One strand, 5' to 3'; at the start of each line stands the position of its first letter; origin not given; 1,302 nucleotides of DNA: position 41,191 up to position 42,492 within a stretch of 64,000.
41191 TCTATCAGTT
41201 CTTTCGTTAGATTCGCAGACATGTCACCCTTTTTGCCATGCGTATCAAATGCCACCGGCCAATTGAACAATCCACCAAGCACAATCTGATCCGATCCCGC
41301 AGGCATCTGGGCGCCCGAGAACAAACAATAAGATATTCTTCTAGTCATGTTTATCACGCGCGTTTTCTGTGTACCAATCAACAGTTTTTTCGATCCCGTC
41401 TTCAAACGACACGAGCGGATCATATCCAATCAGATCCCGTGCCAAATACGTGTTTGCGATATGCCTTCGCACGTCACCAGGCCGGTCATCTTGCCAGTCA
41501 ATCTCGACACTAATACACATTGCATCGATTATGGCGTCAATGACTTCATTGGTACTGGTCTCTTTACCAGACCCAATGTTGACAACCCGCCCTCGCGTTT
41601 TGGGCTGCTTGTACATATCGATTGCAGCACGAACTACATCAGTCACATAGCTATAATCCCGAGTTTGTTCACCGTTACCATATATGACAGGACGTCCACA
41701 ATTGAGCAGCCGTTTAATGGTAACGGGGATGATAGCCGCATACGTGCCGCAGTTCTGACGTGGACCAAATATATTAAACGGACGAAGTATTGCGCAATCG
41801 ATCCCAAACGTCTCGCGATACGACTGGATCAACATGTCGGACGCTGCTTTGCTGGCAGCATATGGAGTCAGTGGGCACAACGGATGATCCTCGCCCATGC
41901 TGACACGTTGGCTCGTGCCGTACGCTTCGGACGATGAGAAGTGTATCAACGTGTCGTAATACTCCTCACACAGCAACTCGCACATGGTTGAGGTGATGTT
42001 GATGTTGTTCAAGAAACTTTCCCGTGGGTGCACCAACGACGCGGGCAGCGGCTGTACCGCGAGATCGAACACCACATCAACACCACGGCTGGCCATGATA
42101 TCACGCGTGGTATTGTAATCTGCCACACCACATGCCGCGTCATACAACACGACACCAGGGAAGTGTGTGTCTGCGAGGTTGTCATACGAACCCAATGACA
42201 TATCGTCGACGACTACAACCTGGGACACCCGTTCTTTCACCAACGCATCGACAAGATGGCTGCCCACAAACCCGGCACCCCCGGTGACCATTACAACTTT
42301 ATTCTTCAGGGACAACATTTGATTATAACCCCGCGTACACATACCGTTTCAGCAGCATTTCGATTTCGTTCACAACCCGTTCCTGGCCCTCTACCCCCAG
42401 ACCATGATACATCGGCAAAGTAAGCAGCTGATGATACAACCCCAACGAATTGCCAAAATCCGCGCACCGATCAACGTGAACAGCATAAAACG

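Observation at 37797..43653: Complete virus-encoded amino/amidino-sugar pathway with two glycosyltransferases placed between capsid operons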

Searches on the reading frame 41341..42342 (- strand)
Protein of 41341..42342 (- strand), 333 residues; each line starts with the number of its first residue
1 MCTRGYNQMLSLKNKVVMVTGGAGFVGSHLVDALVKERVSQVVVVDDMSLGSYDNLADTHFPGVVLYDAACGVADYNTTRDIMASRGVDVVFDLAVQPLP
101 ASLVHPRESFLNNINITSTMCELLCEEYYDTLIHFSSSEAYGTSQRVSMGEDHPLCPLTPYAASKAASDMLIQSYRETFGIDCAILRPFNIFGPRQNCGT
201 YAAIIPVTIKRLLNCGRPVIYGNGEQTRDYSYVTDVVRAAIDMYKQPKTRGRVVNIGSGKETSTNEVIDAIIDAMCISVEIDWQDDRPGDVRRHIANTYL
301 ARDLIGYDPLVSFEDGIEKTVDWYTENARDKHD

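Call 3: search_protein_families(library=pfam, proteins=[window:41341-42342:-], max_evalue=0.01)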
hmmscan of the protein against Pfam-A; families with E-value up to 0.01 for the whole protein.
window:41341-42342:- (333 aa): 7 families
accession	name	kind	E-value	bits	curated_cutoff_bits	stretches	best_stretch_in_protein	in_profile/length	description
PF16363.11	GDP_Man_Dehyd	-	1.6e-47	163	27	1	18-320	1-332/332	GDP-mannose 4,6 dehydratase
PF01370.27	Epimerase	-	9.5e-47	159.9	20.9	1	17-257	1-240/240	NAD dependent epimerase/dehydratase family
PF01073.25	3Beta_HSD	-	1.4e-13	51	22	1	18-241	1-226/280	3-beta hydroxysteroid dehydrogenase/isomerase family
PF07993.18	NAD_binding_4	-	8.1e-09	35.4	20.1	1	113-197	112-213/258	Male sterility protein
PF02719.21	Polysacc_synt_2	-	1.5e-08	34.6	20.2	1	17-140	1-131/293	Polysaccharide biosynthesis protein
PF04321.23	RmlD_sub_bind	-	6.4e-06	25.9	27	1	17-193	3-153/287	RmlD substrate binding domain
PF00106.31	adh_short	-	0.00016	21.7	26.6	0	148-177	136-165/195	short chain dehydrogenase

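Call 4: search_protein_families(library=ncbifam, proteins=[window:41341-42342:-], max_evalue=0.001)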
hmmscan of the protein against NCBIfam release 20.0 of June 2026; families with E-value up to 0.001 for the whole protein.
window:41341-42342:- (333 aa): 32 families (the best 25 are shown)
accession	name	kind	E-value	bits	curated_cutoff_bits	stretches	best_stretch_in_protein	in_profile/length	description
TIGR01181.1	dTDP_gluc_dehyt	equivalog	1.1e-55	189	365.1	1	17-329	2-316/321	dTDP-glucose 4,6-dehydratase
TIGR04180.1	EDH_00030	hypoth_equivalog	4.6e-55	186.8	475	1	17-309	1-294/297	NAD-dependent 4,6-dehydratase LegB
TIGR01179.1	galE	equivalog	1.3e-41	142.5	262.3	1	17-328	2-329/332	UDP-glucose 4-epimerase GalE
TIGR02197.1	heptose_epim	equivalog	1.1e-31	110.2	274.6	1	17-326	1-315/316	ADP-glyceromanno-heptose 6-epimerase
NF007490.0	PRK10084.1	subfamily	2e-31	109.3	649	1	17-328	3-338/361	dTDP-glucose 4,6-dehydratase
NF007582.0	PRK10217.1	equivalog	1.9e-30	106.2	698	1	15-327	2-334/355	dTDP-glucose 4,6-dehydratase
NF011728.1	PRK15181.1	equivalog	3.2e-28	98.8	760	1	10-327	11-340/348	Vi polysaccharide biosynthesis UDP-N-acetylglucosaminuronic acid C-4 epimerase TviC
NF047922.1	GDPFucSynFcl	equivalog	8.7e-23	81.2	500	1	76-329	42-306/308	GDP-L-fucose synthase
TIGR02622.1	CDP_4_6_dhtase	equivalog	5.9e-18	65.1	278.45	1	13-329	3-335/352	CDP-glucose 4,6-dehydratase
NF008360.0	PRK11150.1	equivalog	5.5e-17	61.9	452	1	17-274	2-253/310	ADP-glyceromanno-heptose 6-epimerase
NF007956.0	PRK10675.1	subfamily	8.8e-16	57.9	394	1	17-327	3-332/338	UDP-glucose 4-epimerase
TIGR01472.1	gmd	equivalog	4.4e-13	49.1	415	1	135-288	129-279/342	GDP-mannose 4,6-dehydratase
NF008872.0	PRK11908.1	equivalog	1.8e-12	47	294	1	15-275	2-271/349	bifunctional UDP-4-keto-pentose/UDP-xylose synthase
NF005998.1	PRK08125.1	equivalog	9.9e-12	44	777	1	13-273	314-583/649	bifunctional UDP-4-amino-4-deoxy-L-arabinose formyltransferase/UDP-glucuronic acid oxidase ArnA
NF042422.1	oxyalk_red_OleD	equivalog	1.6e-10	40.9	580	1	17-275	3-250/329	2-alkyl-3-oxoalkanoate reductase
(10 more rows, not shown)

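Call 26: search_solved_structures(query=window:41341-42342:-, max_evalue=1e-20)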
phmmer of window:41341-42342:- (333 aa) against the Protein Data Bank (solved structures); distinct sequences matched with E-value up to 1e-20: 42.
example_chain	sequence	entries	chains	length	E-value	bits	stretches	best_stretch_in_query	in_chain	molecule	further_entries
6dnt_A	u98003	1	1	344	2.3e-53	184.9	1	10-325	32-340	NAD-dependent epimerase/dehydratase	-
6wjb_A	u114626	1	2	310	1.5e-43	152.7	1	16-319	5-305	NAD-dependent epimerase/dehydratase family protein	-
6wj9_A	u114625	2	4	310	1.4e-42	149.5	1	16-319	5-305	NAD-dependent epimerase/dehydratase family protein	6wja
7ys8_A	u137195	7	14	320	7.9e-41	143.7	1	18-332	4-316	UDP-glucose 4-epimerase | UDP-glucose 4-epimerase along with EC 5.1.3.2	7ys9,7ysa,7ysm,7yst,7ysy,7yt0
4zrm_A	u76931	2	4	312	9.1e-40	140.2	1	17-326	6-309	UDP-glucose 4-epimerase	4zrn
2hun_A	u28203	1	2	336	2e-39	139.1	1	17-327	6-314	336aa long hypothetical dTDP-glucose 4,6-dehydratase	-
1r66_A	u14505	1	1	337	6.2e-36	127.7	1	17-327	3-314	TDP-glucose-4,6-dehydratase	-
1r6d_A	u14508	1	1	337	1.2e-35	126.8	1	17-327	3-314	TDP-glucose-4,6-dehydratase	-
6bi4_A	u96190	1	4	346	2.5e-35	125.7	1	16-328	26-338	dTDP-glucose 4,6-dehydratase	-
3ru7_A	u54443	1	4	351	4.8e-35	124.7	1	8-330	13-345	WbgU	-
8du1_A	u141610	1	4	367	1e-34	123.7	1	15-328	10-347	dTDP-glucose 4,6-dehydratase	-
3ru9_A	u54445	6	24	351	1e-34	123.6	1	8-325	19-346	WbgU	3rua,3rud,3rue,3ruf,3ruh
3lu1_A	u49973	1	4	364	1.2e-34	123.4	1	8-325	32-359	WbgU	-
3ruc_A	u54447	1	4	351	1.5e-34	123.1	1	8-325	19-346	WbgU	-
6zl6_A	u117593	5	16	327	2.3e-34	122.5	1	17-324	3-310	Epimerase domain-containing protein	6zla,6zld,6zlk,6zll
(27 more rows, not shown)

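Call 29: search_solved_structures(query=window:41341-42342:-, max_evalue=1e-38, show_alignments=5)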
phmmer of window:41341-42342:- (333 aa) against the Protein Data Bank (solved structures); distinct sequences matched with E-value up to 1e-38: 6.
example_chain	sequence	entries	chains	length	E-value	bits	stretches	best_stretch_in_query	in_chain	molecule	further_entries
6dnt_A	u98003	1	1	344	2.3e-53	184.9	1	10-325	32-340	NAD-dependent epimerase/dehydratase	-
6wjb_A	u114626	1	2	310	1.5e-43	152.7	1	16-319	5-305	NAD-dependent epimerase/dehydratase family protein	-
6wj9_A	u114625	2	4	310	1.4e-42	149.5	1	16-319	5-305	NAD-dependent epimerase/dehydratase family protein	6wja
7ys8_A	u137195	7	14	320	7.9e-41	143.7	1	18-332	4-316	UDP-glucose 4-epimerase | UDP-glucose 4-epimerase along with EC 5.1.3.2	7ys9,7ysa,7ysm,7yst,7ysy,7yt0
4zrm_A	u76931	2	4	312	9.1e-40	140.2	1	17-326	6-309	UDP-glucose 4-epimerase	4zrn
2hun_A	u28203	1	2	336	2e-39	139.1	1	17-327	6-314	336aa long hypothetical dTDP-glucose 4,6-dehydratase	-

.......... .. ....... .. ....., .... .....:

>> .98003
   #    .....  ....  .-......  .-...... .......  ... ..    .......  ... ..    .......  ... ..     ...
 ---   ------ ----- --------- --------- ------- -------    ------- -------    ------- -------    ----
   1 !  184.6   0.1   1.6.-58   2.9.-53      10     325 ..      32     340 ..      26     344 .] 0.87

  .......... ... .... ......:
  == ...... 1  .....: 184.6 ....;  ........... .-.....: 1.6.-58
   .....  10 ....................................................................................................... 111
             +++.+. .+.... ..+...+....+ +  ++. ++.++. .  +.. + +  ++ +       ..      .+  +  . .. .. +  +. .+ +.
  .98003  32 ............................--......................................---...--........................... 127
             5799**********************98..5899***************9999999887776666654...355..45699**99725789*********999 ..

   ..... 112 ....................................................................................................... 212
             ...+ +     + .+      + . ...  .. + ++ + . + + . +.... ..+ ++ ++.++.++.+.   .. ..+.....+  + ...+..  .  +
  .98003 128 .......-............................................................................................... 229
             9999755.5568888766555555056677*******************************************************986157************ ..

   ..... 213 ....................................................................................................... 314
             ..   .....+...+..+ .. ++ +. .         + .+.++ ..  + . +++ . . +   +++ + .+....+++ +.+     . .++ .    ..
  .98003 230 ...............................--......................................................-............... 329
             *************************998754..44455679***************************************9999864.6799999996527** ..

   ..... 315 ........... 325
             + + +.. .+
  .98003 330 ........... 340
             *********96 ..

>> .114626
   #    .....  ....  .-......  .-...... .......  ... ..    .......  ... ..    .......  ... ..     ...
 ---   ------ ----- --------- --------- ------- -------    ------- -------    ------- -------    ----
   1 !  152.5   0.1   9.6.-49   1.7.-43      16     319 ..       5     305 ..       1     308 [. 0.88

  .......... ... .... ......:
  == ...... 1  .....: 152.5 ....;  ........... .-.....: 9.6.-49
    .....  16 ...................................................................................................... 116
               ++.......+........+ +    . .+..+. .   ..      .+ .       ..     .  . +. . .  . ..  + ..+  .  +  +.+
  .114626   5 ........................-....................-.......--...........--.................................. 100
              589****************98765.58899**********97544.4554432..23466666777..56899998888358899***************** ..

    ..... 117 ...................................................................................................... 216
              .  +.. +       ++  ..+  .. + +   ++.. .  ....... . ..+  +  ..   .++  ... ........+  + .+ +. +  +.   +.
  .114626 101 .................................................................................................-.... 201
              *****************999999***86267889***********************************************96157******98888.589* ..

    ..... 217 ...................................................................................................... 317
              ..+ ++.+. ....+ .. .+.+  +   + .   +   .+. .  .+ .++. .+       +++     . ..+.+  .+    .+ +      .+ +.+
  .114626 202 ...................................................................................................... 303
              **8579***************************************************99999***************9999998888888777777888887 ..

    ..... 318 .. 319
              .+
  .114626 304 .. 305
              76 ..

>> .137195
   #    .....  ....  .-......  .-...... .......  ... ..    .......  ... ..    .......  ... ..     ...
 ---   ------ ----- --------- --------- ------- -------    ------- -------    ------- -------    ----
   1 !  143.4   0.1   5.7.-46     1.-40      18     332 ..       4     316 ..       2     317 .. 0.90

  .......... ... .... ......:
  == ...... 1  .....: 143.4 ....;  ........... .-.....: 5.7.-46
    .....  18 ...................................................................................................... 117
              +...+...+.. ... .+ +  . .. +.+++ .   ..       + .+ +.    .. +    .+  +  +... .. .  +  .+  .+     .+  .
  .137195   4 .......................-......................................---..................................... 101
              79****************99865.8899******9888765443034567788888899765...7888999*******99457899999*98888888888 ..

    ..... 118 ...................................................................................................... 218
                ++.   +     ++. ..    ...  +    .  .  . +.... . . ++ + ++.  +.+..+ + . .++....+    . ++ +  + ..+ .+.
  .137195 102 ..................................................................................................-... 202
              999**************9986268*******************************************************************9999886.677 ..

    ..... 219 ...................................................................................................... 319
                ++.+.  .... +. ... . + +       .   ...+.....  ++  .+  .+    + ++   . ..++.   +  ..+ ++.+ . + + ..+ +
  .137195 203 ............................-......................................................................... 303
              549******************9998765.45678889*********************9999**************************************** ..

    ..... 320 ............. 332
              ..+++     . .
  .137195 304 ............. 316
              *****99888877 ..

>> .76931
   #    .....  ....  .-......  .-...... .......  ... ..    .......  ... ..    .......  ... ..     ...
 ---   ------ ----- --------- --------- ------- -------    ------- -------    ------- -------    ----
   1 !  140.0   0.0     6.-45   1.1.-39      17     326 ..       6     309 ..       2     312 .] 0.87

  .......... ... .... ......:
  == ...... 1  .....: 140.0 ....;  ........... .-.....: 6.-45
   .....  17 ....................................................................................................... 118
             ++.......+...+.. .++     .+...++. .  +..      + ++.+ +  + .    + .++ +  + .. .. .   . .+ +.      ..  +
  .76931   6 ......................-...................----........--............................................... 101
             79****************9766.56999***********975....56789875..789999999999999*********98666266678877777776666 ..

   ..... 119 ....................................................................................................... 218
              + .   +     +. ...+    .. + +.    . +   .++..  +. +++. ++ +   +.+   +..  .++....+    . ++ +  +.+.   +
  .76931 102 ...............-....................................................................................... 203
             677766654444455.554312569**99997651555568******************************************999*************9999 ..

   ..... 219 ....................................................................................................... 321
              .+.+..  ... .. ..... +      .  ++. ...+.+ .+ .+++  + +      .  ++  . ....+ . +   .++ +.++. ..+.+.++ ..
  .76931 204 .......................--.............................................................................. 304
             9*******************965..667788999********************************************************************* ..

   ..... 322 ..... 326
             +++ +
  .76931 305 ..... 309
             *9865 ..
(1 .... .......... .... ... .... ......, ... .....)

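Call 85: find_homologous_proteins(query=window:41341-42342:-)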
Query window:41341-42342:- (333 aa): 7676 proteins with E <= 0.001 among 8000 candidates; the best 120 are listed.
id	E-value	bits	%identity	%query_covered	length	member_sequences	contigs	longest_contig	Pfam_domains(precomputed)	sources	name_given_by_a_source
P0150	2.7e-218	742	100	98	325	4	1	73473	PF04321.24,PF16363.12,PF02719.22,PF01073.26,PF07993.19,PF01370.28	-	-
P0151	2.8e-140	485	69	97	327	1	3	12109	PF04321.24,PF16363.12,PF02719.22,PF01073.26,PF07993.19,PF01370.28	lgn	-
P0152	1.3e-112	395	58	96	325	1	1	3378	PF08659.17,PF04321.24,PF16363.12,PF02719.22,PF01073.26,PF07993.19,PF01370.28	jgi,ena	-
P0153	3.2e-112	393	57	96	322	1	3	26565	PF04321.24,PF16363.12,PF02719.22,PF01073.26,PF07993.19,PF00106.32,PF03435.25,PF01370.28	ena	-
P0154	4.5e-112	393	58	96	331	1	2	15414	PF04321.24,PF16363.12,PF02719.22,PF01073.26,PF07993.19,PF01370.28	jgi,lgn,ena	-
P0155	1.6e-111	391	56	95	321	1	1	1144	PF04321.24,PF16363.12,PF02719.22,PF01073.26,PF07993.19,PF01370.28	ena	-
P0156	5.0e-111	389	56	95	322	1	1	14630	PF04321.24,PF16363.12,PF02719.22,PF01073.26,PF07993.19,PF01370.28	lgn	-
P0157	2.2e-110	387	55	96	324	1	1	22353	PF16363.12,PF02719.22,PF01073.26,PF07993.19,PF00106.32,PF01370.28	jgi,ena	jgi:UDP-glucose 4-epimerase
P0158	3.7e-110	386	56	97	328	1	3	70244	PF16363.12,PF02719.22,PF01073.26,PF07993.19,PF03435.25,PF01370.28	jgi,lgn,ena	-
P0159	4.6e-110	386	57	96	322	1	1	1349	PF04321.24,PF16363.12,PF02719.22,PF01073.26,PF07993.19,PF00106.32,PF01370.28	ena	-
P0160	1.2e-109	385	55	97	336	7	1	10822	PF16363.12,PF02719.22,PF01073.26,PF07993.19,PF01370.28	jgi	jgi:UDP-glucose 4-epimerase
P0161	2.2e-109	384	55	95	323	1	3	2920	PF16363.12,PF02719.22,PF01073.26,PF07993.19,PF00106.32,PF01370.28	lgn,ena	-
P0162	3.5e-109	383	56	95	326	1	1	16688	PF04321.24,PF16363.12,PF02719.22,PF01073.26,PF07993.19,PF00106.32,PF01370.28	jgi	-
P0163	3.5e-109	383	56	97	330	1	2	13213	PF16363.12,PF02719.22,PF01073.26,PF07993.19,PF01370.28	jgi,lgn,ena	-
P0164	4.1e-109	383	55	97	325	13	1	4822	PF04321.24,PF16363.12,PF02719.22,PF01073.26,PF07993.19,PF01370.28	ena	-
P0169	8.7e-109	382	57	96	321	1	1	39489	PF16363.12,PF02719.22,PF01073.26,PF07993.19,PF01370.28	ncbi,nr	ncbi:MAG: NAD-dependent epimerase/dehydratase family protein [Candidatus Altiarchaeales archaeon]|nr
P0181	1.5e-107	378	54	97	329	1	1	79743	PF04321.24,PF16363.12,PF02719.22,PF01073.26,PF07993.19,PF00106.32,PF01370.28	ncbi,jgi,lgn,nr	ncbi:UDP-glucose 4-epimerase [Methanophagales archaeon]|nr:UDP-glucose 4-epimerase [Methanophagales 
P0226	3.8e-105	370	56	95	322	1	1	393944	PF08659.17,PF04321.24,PF16363.12,PF02719.22,PF01073.26,PF07993.19,PF00106.32,PF01370.28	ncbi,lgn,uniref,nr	ncbi:NAD-dependent epimerase/dehydratase family protein [Methanoculleus sp. FWC-SCC1]|uniref:NAD-dep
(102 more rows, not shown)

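Call 88: find_encoding_contigs(protein=P0226, flank=8000, max_places=1)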
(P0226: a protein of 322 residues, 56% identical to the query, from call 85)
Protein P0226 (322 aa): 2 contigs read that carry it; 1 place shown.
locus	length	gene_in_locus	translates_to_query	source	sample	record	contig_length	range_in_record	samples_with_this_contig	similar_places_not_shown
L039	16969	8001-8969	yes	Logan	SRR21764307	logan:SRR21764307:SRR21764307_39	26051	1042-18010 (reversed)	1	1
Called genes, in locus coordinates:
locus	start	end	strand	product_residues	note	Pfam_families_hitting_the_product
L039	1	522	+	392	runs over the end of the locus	PF00266:Aminotran_5, PF05889:SepSecS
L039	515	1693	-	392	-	PF22025:ThiI_fer, PF02926:THUMP, PF02568:ThiI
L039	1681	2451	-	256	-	PF00733:Asn_synthase (weak), PF01507:PAPS_reduct (weak), PF06508:QueC (weak)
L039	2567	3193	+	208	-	PF09920:DUF2150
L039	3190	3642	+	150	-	PF19131:DUF5814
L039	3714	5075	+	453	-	PF00266:Aminotran_5 (weak), PF01053:Cys_Met_Meta_PP (weak), PF00155:Aminotran_1_2 (weak), PF01041:DegT_DnrJ_EryC1, PF01212:Beta_elim_lyase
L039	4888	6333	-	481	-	PF01943:Polysacc_synt, PF03023:MurJ, PF13440:Polysacc_synt_3, PF01554:MatE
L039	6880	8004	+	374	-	PF01041:DegT_DnrJ_EryC1, PF00155:Aminotran_1_2 (weak), PF01212:Beta_elim_lyase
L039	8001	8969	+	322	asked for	PF00106:adh_short (faint), PF01073:3Beta_HSD, PF01370:Epimerase, PF02719:Polysacc_synt_2, PF04321:RmlD_sub_bind, PF07993:NAD_binding_4 (faint), PF08659:KR (weak), PF16363:GDP_Man_Dehyd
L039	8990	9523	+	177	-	PF25084:LbH_EIF2B (faint), PF25087:GMPPB_C (faint), PF00132:Hexapep, PF14602:Hexapep_2 (weak)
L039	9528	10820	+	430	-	-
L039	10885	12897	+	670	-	PF12481:DUF3700 (weak), PF13522:GATase_6, PF13537:GATase_7, PF00733:Asn_synthase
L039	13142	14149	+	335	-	PF13439:Glyco_transf_4, PF00534:Glycos_transf_1, PF13692:Glyco_trans_1_4, PF13524:Glyco_trans_1_2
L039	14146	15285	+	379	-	PF00534:Glycos_transf_1, PF13692:Glyco_trans_1_4, PF13524:Glyco_trans_1_2 (faint)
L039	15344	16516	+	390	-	PF13439:Glyco_transf_4, PF13579:Glyco_trans_4_4, PF00534:Glycos_transf_1, PF13692:Glyco_trans_1_4, PF13524:Glyco_trans_1_2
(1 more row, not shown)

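Call 89: find_encoding_contigs(protein=P0181, flank=8000, max_places=1)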
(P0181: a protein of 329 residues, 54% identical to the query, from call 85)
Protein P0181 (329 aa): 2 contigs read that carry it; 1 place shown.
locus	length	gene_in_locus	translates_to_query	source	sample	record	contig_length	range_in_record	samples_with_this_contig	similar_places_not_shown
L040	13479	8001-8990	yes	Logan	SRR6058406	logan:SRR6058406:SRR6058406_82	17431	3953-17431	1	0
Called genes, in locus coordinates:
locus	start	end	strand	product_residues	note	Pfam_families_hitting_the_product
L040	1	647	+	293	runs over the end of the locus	PF00483:NTP_transferase, PF12804:NTP_transf_3 (weak)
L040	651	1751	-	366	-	PF00266:Aminotran_5, PF00155:Aminotran_1_2 (weak), PF01041:DegT_DnrJ_EryC1, PF01212:Beta_elim_lyase (weak), PF01053:Cys_Met_Meta_PP (weak)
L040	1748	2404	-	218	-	-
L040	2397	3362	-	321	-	PF01408:GFO_IDH_MocA, PF02826:2-Hacid_dh_C (faint), PF02894:GFO_IDH_MocA_C (weak), PF22725:GFO_IDH_MocA_C3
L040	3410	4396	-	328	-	PF00535:Glycos_transf_2, PF13506:Glyco_transf_21 (faint), PF13641:Glyco_tranf_2_3, PF13632:Glyco_trans_2_3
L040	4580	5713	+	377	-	PF13439:Glyco_transf_4, PF13579:Glyco_trans_4_4, PF00534:Glycos_transf_1, PF13692:Glyco_trans_1_4, PF13524:Glyco_trans_1_2 (weak)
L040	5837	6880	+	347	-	PF13439:Glyco_transf_4, PF13477:Glyco_trans_4_2, PF13579:Glyco_trans_4_4, PF00534:Glycos_transf_1, PF13692:Glyco_trans_1_4, PF13524:Glyco_trans_1_2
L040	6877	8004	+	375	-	PF01041:DegT_DnrJ_EryC1, PF00155:Aminotran_1_2 (weak), PF01212:Beta_elim_lyase, PF00266:Aminotran_5 (faint)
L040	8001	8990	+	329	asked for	PF00106:adh_short (faint), PF01073:3Beta_HSD, PF01370:Epimerase, PF02719:Polysacc_synt_2, PF04321:RmlD_sub_bind (weak), PF07993:NAD_binding_4 (faint), PF16363:GDP_Man_Dehyd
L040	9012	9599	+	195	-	-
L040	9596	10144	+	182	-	-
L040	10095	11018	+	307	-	PF25087:GMPPB_C (faint), PF00132:Hexapep, PF14602:Hexapep_2 (faint), PF25084:LbH_EIF2B, PF00132:Hexapep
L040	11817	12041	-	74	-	-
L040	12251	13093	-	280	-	PF10609:ParA, PF01656:CbiA, PF02374:ArsA_ATPase (weak), PF13614:AAA_31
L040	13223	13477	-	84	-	?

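Call 90: find_encoding_contigs(protein=P0169, flank=8000, max_places=1)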
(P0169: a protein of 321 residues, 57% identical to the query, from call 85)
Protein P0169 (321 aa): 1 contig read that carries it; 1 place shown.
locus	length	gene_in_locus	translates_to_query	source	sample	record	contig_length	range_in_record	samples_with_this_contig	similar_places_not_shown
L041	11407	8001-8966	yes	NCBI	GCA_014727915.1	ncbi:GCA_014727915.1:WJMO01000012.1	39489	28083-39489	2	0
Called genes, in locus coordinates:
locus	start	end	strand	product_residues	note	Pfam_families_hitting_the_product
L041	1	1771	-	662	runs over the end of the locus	-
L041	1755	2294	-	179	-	PF04079:SMC_ScpB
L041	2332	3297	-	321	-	-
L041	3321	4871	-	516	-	PF25292:Beta-prop_CGLA (faint), PF23743:Beta-prop_BBS7 (faint), PF01839:FG-GAP (faint), PF14783:BBS2_Mid (faint), PF13517:FG-GAP_3 (weak)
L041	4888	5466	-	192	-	PF05175:MTS, PF13489:Methyltransf_23 (weak), PF06325:PrmA, PF02475:TRM5-TYW2_MTfase (weak), PF13847:Methyltransf_31, PF01170:UPF0020 (weak), PF08241:Methyltransf_11, PF13649:Methyltransf_25, +3 more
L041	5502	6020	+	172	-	-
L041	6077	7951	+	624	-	PF00270:DEAD (faint), PF04851:ResIII (faint), PF06733:DEAD_2, PF13307:Helicase_C_2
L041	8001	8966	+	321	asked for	PF01073:3Beta_HSD, PF01370:Epimerase, PF02719:Polysacc_synt_2 (weak), PF07993:NAD_binding_4 (faint), PF16363:GDP_Man_Dehyd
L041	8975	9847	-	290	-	PF01678:DAP_epimerase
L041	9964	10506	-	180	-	PF25084:LbH_EIF2B (faint), PF00132:Hexapep, PF14602:Hexapep_2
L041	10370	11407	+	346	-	PF13439:Glyco_transf_4, PF13579:Glyco_trans_4_4, PF00534:Glycos_transf_1, PF13692:Glyco_trans_1_4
